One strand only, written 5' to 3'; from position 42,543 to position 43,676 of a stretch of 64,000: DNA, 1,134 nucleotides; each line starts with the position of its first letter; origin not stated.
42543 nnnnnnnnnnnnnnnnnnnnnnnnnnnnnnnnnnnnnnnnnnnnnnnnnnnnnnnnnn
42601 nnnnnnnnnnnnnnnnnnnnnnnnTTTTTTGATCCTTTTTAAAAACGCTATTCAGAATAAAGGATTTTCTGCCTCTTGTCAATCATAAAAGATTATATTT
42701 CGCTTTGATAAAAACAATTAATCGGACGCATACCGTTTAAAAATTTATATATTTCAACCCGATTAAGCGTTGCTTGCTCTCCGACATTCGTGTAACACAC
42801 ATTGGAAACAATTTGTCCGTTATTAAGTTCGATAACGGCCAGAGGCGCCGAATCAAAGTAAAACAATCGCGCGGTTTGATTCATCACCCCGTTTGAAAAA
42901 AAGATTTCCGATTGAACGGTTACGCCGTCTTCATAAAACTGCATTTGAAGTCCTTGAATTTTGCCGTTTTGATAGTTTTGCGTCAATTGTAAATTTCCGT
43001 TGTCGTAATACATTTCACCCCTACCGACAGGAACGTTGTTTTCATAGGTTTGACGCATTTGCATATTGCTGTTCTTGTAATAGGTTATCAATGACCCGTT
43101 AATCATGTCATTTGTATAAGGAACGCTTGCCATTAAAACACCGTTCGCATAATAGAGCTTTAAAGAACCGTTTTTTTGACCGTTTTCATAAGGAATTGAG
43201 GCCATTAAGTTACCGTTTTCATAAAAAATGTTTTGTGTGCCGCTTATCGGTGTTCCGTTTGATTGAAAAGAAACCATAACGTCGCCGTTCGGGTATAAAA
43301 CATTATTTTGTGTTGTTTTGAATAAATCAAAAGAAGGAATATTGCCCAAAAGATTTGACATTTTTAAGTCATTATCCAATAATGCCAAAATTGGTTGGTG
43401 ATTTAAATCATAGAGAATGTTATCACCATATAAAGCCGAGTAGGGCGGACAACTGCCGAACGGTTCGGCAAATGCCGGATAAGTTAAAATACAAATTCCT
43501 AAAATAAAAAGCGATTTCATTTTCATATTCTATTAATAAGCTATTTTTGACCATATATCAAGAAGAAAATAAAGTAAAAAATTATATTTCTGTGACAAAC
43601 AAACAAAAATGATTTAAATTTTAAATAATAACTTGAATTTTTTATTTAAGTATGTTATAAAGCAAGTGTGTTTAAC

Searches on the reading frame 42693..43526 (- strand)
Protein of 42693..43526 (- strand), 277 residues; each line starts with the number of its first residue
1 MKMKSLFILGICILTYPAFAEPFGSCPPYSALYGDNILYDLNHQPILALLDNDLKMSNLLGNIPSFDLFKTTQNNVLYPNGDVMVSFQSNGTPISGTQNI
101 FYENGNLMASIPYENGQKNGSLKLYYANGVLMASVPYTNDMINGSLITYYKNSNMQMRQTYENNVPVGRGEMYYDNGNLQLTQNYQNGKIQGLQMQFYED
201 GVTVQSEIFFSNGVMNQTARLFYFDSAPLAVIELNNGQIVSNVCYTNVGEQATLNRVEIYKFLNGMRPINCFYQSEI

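Call 20: search_protein_families(library=pfam, proteins=[window:42693-43526:-], max_evalue=0.01)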
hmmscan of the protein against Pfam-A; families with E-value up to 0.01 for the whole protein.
window:42693-43526:- (277 aa): 1 family
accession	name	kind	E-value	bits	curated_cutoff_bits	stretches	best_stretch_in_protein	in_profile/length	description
PF07661.19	MORN_2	-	4.6e-15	54.4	29.6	1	167-187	2-22/22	MORN repeat variant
